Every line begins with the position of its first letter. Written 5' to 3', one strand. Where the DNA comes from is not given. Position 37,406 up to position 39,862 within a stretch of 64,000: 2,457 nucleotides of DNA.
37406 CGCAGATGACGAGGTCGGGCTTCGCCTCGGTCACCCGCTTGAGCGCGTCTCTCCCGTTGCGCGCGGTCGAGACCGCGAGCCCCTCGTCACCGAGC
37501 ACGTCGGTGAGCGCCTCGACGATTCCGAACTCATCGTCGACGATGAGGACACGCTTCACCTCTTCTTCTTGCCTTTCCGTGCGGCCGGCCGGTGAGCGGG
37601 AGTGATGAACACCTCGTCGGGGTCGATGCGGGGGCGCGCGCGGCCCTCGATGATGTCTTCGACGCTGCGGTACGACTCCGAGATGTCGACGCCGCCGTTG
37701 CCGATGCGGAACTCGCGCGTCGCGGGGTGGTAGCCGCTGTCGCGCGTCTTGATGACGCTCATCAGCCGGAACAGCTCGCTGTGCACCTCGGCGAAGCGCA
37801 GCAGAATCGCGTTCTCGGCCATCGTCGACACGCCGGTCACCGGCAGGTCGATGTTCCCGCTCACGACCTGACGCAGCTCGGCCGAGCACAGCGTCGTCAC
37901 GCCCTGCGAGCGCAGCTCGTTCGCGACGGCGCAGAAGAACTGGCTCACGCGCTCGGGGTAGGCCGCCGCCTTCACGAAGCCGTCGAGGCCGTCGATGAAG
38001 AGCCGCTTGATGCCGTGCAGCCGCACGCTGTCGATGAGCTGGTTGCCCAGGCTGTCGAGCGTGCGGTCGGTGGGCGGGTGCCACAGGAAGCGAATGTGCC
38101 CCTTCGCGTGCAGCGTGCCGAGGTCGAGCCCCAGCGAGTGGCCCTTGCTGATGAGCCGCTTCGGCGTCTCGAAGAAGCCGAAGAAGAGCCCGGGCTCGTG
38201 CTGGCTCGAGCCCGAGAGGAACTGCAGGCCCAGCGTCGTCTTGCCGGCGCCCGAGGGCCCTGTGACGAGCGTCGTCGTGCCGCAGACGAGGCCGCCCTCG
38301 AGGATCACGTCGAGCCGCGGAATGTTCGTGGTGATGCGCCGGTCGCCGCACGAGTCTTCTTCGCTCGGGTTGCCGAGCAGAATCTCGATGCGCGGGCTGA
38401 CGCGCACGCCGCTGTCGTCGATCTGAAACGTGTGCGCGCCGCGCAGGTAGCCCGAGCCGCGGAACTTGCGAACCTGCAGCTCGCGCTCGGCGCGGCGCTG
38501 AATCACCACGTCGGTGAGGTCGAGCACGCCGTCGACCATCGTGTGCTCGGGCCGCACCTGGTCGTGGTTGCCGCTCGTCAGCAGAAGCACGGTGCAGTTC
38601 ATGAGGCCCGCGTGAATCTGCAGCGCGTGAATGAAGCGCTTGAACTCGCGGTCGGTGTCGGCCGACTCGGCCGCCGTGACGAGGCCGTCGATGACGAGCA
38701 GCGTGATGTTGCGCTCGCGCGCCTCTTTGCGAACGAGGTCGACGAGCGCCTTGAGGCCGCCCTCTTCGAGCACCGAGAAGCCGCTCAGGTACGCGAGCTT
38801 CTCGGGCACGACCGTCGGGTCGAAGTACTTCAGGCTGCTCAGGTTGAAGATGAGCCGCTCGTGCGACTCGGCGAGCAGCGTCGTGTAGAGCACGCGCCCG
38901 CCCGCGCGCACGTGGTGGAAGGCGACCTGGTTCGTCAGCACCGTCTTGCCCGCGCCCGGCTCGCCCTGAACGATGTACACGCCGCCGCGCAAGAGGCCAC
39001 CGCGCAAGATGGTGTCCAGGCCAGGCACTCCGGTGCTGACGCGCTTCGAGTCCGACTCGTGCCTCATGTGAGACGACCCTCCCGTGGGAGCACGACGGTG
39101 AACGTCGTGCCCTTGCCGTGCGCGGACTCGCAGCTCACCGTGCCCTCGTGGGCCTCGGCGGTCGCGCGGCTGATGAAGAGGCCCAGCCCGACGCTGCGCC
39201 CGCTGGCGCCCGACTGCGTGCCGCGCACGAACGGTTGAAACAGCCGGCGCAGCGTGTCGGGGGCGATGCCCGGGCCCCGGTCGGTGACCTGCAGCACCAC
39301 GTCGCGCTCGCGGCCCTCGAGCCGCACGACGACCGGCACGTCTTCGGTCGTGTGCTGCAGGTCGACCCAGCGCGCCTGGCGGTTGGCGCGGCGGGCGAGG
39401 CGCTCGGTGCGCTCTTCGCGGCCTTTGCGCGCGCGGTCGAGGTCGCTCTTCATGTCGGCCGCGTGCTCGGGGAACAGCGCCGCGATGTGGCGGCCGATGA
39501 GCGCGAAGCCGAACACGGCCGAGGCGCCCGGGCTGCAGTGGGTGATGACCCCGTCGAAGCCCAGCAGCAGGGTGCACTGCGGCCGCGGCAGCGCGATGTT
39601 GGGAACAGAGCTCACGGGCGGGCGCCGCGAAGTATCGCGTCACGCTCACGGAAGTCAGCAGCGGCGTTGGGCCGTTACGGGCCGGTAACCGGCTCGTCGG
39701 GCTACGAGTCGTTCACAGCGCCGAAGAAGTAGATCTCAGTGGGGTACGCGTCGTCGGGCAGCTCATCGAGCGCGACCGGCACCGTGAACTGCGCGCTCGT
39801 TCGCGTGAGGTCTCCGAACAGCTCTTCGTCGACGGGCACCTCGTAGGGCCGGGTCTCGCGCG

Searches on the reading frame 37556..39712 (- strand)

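Call 82: search_protein_families(library=pfam, proteins=[window:37556-39712:-], max_evalue=0.001)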
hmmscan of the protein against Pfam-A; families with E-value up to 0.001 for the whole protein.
window:37556-39712:- (718 aa): 15 families
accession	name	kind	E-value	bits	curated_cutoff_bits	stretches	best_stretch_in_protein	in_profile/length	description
PF06745.19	ATPase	-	1e-59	202.1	26.6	2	461-679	2-228/231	KaiC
PF13481.12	AAA_25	-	8.6e-13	48.8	27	1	229-379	19-188/195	AAA domain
PF13401.12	AAA_22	-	3e-08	34.5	27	0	244-343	6-92/130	AAA domain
PF13191.12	AAA_16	-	1.1e-06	29.7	32.6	0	243-279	24-60/167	AAA ATPase domain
PF09848.15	SLFN-g3_helicase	-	2.7e-06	27.3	24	0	245-269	3-26/354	Schlafen group 3, DNA/RNA helicase domain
PF20720.3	nSTAND3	-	8.9e-06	25.9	27.2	0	244-282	18-56/155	Novel STAND NTPase 3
PF25199.1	nSTAND_NTPase5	-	3.1e-05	24.3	34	0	244-294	42-93/145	Novel STAND NTPase 5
PF08423.17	Rad51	-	5.1e-05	23.1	22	0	224-346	7-132/244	Rad51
PF00005.33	ABC_tran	-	0.00011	23.3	25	0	476-507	9-39/137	ABC transporter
PF03796.21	DnaB_C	-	0.00017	21.5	27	0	225-275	2-52/255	DnaB-like helicase C terminal domain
PF13604.12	AAA_30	-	0.0002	21.6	27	0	244-279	19-54/191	AAA domain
PF01637.24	ATPase_2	-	0.00025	21.4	33.2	0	245-352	22-127/225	ATPase domain predominantly from Archaea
PF05729.18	NACHT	-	0.00026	21.3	26.7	0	246-265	3-22/167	NACHT domain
PF24883.2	NPHP3_N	-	0.00053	20.7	24.8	0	245-276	24-55/164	Nephrocystin 3, N-terminal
PF13238.12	AAA_18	-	0.00099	20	29.4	0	482-497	2-17/128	AAA domain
